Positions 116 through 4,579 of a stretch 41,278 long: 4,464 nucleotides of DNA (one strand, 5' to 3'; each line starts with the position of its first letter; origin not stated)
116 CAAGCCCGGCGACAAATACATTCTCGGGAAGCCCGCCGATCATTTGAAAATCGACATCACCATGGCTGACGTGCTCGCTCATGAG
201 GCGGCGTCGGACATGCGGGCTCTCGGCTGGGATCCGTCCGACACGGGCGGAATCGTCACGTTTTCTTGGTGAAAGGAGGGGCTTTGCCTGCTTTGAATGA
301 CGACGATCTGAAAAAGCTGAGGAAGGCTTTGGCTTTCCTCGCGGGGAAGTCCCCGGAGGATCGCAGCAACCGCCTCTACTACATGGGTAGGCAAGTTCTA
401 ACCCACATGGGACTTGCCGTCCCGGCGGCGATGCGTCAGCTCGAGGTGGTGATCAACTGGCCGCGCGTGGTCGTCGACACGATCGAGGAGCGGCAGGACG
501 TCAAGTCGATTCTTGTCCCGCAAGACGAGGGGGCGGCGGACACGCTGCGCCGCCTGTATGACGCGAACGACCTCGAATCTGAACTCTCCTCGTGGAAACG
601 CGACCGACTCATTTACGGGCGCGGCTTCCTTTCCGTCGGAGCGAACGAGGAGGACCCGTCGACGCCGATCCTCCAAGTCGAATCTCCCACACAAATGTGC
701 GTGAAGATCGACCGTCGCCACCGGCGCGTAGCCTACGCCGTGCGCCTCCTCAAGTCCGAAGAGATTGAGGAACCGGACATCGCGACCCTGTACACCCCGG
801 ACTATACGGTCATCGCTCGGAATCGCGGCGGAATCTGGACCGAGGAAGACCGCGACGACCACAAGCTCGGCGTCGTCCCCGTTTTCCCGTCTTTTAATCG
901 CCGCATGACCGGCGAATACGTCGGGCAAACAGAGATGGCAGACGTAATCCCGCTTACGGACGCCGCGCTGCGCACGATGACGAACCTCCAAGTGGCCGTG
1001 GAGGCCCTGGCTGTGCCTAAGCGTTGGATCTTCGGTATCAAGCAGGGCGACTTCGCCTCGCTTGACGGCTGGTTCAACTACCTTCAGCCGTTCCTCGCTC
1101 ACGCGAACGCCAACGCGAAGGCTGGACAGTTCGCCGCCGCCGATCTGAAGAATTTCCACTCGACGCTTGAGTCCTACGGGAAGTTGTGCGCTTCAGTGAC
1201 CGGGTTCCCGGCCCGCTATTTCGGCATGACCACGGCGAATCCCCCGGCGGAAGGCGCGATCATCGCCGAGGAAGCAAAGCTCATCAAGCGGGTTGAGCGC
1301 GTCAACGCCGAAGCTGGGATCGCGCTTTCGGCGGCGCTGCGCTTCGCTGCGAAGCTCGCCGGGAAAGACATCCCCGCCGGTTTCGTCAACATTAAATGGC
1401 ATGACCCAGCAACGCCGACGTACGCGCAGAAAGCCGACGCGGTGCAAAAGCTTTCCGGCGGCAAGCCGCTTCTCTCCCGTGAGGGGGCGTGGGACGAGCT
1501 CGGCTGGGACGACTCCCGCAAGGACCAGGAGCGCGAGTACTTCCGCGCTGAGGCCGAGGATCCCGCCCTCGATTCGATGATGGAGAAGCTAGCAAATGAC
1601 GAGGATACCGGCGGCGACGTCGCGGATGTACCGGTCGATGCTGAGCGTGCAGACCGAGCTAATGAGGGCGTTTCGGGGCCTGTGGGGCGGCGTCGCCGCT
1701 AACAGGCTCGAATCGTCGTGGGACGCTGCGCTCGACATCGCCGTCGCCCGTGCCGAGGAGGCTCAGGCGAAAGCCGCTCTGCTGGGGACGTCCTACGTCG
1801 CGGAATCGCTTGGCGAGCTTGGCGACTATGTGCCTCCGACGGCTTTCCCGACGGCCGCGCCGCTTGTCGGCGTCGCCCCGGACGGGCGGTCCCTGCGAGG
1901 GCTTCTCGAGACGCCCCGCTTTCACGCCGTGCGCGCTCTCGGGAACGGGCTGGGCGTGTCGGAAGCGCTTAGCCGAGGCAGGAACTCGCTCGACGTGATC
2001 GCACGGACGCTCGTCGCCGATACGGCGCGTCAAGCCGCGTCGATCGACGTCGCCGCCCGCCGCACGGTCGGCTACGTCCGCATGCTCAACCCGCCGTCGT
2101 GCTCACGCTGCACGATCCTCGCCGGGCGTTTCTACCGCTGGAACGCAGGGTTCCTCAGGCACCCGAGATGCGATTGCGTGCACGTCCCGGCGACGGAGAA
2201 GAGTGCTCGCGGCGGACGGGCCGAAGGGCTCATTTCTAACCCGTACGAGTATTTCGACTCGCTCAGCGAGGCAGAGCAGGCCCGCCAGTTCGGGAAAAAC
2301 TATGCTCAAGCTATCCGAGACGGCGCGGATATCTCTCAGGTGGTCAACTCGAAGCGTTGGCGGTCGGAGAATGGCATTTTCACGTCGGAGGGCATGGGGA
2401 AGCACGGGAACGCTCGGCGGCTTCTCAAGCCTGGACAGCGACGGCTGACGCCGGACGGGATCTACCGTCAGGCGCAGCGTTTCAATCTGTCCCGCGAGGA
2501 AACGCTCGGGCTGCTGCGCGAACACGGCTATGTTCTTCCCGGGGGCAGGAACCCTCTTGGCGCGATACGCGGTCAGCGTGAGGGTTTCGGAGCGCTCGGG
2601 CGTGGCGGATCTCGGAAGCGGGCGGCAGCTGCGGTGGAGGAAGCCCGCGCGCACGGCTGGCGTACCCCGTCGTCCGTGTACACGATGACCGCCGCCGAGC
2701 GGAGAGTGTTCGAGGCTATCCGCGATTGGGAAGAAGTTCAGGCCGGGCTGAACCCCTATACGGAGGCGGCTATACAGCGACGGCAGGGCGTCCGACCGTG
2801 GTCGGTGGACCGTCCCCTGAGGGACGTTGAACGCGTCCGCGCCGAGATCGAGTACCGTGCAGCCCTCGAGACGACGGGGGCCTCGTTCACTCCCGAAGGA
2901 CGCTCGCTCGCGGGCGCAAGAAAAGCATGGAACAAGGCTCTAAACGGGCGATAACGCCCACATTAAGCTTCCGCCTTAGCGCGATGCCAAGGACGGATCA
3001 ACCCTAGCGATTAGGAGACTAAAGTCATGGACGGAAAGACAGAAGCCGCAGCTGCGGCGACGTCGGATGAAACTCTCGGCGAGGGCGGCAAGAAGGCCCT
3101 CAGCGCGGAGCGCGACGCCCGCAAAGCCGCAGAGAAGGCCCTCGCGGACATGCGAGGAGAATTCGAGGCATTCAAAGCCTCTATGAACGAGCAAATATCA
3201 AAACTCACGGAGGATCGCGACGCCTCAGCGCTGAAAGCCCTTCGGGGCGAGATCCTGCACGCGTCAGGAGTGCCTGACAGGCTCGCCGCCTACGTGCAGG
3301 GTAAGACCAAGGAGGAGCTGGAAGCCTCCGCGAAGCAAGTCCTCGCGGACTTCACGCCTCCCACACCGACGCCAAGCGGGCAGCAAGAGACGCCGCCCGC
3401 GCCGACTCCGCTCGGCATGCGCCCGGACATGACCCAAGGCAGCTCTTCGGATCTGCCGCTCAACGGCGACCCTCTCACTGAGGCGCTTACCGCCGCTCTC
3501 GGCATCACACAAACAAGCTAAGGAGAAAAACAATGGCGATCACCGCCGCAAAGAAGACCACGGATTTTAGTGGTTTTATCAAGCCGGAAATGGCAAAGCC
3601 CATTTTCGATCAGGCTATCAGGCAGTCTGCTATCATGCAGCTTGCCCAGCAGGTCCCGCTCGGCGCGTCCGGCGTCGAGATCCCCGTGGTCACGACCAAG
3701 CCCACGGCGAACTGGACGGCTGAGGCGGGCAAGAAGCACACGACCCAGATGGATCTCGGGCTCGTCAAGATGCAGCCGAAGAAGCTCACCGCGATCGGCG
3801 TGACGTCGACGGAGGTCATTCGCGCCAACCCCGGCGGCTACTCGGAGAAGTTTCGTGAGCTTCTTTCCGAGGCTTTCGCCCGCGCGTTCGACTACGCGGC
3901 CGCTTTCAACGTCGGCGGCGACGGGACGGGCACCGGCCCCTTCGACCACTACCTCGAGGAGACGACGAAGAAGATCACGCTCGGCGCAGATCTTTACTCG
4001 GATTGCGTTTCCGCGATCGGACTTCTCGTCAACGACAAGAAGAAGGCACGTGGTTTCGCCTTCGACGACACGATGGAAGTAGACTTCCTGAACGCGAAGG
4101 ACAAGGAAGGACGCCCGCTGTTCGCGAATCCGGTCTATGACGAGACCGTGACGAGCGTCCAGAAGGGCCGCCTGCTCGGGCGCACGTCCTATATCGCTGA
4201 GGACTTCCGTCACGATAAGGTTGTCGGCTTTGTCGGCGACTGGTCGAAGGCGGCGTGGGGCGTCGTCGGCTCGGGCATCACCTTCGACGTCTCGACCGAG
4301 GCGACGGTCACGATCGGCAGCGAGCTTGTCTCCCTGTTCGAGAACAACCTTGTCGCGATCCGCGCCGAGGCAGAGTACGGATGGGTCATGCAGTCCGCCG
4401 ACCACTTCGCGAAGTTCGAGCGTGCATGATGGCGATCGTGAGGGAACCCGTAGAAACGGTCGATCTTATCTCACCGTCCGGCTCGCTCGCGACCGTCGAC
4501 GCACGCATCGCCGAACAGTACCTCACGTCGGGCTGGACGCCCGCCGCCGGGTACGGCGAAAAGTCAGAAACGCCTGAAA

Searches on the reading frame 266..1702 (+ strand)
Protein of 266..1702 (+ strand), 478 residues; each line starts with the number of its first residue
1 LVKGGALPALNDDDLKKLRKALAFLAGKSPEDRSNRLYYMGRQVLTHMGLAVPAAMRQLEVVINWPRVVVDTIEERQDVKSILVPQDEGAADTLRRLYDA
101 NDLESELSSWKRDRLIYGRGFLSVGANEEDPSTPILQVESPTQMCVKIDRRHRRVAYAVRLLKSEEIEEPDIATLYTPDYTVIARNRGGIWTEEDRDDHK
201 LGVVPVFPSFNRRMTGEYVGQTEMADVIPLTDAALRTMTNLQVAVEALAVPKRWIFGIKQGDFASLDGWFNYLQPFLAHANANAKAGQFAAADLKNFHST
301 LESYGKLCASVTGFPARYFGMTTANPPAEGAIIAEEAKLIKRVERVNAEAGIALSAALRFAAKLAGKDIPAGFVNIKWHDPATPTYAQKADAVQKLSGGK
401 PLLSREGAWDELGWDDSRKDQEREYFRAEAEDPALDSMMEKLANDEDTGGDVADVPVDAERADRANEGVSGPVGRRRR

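Call 19: search_dna_similar(query=window:266-1702:+, collection=phages, mode=protein, max_rows=20)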
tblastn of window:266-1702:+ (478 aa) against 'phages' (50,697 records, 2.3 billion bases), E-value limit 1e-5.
Records with a match: 1549; places in all: 1553; records where one place covers at least 80% of the query: 1362.
Best place of each record, by identity: <60% 1549.
By first word of the organism name: Mycobacterium 1054; Propionibacterium 188; Gordonia 140; Rhodococcus 47; Arthrobacter 45; Cutibacterium 45; Streptomyces 6; Fromanvirus 4; Bacteriophage 4; Bifidobacterium 3; and 11 more.
By host as written in the record: Mycobacterium smegmatis mc2 155 752; Mycobacterium smegmatis mc#155 134; Propionibacterium acnes 98; Gordonia terrae 3612 76; Mycobacterium smegmatis mc2155 55; Cutibacterium acnes 49; - 38; Rhodococcus erythropolis RIA 643 37; and 91 more.
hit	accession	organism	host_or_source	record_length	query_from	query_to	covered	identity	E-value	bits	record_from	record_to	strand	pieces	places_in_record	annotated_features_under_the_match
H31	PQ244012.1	Arthrobacter phage Hum25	Arthrobacter globiformis B-2979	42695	29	445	87%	46.6%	9e-101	337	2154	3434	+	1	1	3: portal protein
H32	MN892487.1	Mycobacterium phage Mabel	Mycobacterium smegmatis mc2 155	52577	35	468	91%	34.7%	1e-51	194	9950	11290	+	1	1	13: portal protein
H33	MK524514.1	Mycobacterium phage Bud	Mycobacterium smegmatis mc2 155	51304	35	468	91%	34.4%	5e-52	195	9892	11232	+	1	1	13: portal protein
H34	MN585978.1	Mycobacterium phage Beemo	Mycobacterium smegmatis mc2 155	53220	34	454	88%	35.5%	9e-54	200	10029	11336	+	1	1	14: portal protein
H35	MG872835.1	Mycobacterium phage Conquerage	Mycobacterium smegmatis mc2 155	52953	34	454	88%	35.5%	1e-53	200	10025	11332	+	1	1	14: portal protein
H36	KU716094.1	Mycobacterium phage Eidsmoe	Mycobacterium smegmatis mc2 155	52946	34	454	88%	35.5%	1e-53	200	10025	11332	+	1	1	portal protein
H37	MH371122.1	Mycobacterium phage Priya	Mycobacterium smegmatis mc2 155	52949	34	454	88%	35.5%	1e-53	200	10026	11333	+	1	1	14: portal protein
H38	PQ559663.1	Mycobacterium phage Spouty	Mycobacterium smegmatis mc2 155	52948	34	454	88%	35.5%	1e-53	200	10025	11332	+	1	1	14: portal protein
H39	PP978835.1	Mycobacterium phage EmyBug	Mycobacterium smegmatis mc2 155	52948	34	454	88%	35.5%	1e-53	200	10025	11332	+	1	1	14: portal protein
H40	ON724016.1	Mycobacterium phage Fayely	Mycobacterium smegmatis mc2 155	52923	34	454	88%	35.5%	2e-53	199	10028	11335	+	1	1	14: portal protein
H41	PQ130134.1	Mycobacterium phage A9GX2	Mycolicibacterium smegmatis mc(2)155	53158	34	454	88%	35.5%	2e-53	199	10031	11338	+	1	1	portal protein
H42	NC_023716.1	Mycobacterium phage Alma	Mycobacterium smegmatis mc2 155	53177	34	454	88%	35.5%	2e-53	199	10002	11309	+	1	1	14: portal protein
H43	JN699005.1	Mycobacterium phage Alma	Mycobacterium smegmatis mc2 155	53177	34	454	88%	35.5%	2e-53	199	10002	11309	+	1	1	14: portal protein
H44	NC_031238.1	Mycobacterium phage Catalina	Mycobacterium smegmatis mc2 155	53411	34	454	88%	35.5%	2e-53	199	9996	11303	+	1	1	portal protein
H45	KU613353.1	Mycobacterium phage Catalina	Mycobacterium smegmatis mc2 155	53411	34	454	88%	35.5%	2e-53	199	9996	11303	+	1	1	portal protein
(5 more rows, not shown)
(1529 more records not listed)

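Call 76: find_homologous_proteins(query=window:266-1702:+, max_evalue=1e-40)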
Query window:266-1702:+ (478 aa): 698 proteins with E <= 1e-40 among 8000 candidates; the best 120 are listed.
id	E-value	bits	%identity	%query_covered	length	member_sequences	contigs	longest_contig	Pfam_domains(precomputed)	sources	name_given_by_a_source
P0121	0.0e+0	1060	99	99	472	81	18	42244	PF05133.20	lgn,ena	-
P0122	1.8e-217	741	95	72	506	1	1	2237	PF05133.20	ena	-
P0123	3.9e-209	714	72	89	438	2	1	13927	PF05133.20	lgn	-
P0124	6.8e-206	703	72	89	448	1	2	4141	PF05133.20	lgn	-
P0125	2.6e-204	698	71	90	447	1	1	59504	PF05133.20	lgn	-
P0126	7.5e-192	657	67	91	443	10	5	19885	PF05133.20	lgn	-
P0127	2.5e-183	629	65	91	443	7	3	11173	PF05133.20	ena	-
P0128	3.8e-179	615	63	91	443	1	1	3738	PF05133.20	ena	-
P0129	1.3e-176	606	63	91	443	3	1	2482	PF05133.20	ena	-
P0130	3.4e-176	605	62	91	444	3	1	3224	PF05133.20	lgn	-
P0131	3.6e-174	598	61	92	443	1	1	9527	PF05133.20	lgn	-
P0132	6.0e-174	598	60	91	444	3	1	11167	PF05133.20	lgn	-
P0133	4.6e-171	588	60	91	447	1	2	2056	PF05133.20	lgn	-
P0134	2.6e-170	586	59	91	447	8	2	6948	PF05133.20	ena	-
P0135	6.6e-168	578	61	91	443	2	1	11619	PF05133.20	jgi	jgi:hypothetical protein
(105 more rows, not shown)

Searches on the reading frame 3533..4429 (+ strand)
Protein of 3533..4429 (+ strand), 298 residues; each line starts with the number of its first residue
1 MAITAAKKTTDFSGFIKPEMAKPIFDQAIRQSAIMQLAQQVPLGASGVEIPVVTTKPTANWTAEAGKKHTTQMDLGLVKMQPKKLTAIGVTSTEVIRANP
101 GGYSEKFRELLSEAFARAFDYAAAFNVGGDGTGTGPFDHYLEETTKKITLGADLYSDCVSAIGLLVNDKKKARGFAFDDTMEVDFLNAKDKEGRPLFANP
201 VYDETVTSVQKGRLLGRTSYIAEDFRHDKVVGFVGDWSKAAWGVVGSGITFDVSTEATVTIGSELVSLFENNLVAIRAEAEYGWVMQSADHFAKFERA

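Call 43: search_dna_similar(query=window:3533-4429:+, collection=phages, mode=protein, max_rows=15)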
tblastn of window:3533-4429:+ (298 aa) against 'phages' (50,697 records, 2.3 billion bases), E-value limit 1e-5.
Records with a match: 854; places in all: 854; records where one place covers at least 80% of the query: 854.
Best place of each record, by identity: <60% 854.
By first word of the organism name: Mycobacterium 714; Rhodococcus 45; Staphylococcus 44; Gordonia 28; Arthrobacter 6; Listeria 6; Fromanvirus 4; Rothia 2; Bacteriophage 1; Caudovirus 1; and 3 more.
By host as written in the record: Mycobacterium smegmatis mc2 155 526; Mycobacterium smegmatis mc#155 97; Rhodococcus erythropolis RIA 643 37; Mycobacterium smegmatis mc2155 31; - 26; Gordonia terrae 3612 24; Staphylococcus aureus 20; Mycobacterium smegmatis 6; and 51 more.
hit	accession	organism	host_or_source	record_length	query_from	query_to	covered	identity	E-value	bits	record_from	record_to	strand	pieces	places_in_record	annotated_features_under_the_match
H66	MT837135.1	Bacteriophage sp.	human fecal samples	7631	1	296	99%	52.0%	5e-77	260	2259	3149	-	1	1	record has no annotation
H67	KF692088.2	Arthrobacter phage vB_ArS-ArV2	Arthrobacter sp.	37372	1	298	100%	51.0%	3e-75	255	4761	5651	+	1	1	major capsid protein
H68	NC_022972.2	Arthrobacter phage vB_ArS-ArV2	Arthrobacter sp.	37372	1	298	100%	51.0%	3e-75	255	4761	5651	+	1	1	major capsid protein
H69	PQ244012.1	Arthrobacter phage Hum25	Arthrobacter globiformis B-2979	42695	1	295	99%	47.2%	7e-66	228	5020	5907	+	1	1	6: major capsid protein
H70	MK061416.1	Rothia phage Spartoi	Rothia dentocariosa TC5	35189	1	295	99%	45.9%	3e-66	229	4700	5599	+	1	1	6: major capsid protein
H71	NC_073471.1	Rothia phage Spartoi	Rothia dentocariosa TC5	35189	1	295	99%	45.9%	3e-66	229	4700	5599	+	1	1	6: major capsid protein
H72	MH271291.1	Rhodococcus phage Alpacados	Rhodococcus erythropolis RIA 643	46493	1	295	99%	40.0%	1e-60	213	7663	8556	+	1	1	11: major capsid protein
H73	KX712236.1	Rhodococcus phage Yogi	Rhodococcus erythropolis RIA 643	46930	1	295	99%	40.0%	1e-60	213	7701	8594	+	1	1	major capsid protein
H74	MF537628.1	Rhodococcus phage Bonanza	Rhodococcus erythropolis RIA 643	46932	1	295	99%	40.0%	1e-60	213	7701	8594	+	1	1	12: major capsid protein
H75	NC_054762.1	Rhodococcus phage PhailMary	Rhodococcus erythropolis NRRL B-1574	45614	1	295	99%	40.0%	2e-60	213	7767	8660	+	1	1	11: major capsid protein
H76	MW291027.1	Rhodococcus phage PhailMary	Rhodococcus erythropolis NRRL B-1574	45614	1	295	99%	40.0%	2e-60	213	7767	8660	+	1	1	11: major capsid protein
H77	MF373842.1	Rhodococcus phage Jester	Rhodococcus erythropolis RIA 643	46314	1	295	99%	40.0%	2e-60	213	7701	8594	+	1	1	12: major capsid protein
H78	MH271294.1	Rhodococcus phage Bryce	Rhodococcus erythropolis RIA 643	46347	1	295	99%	40.0%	2e-60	213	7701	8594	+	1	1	12: major capsid protein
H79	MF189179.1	Rhodococcus phage Yoncess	Rhodococcus erythropolis RIA 643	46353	1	295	99%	40.0%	2e-60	213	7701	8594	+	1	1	major capsid protein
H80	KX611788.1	Rhodococcus phage Harlequin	Rhodococcus erythropolis RIA 643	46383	1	295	99%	40.0%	2e-60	213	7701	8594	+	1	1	major capsid protein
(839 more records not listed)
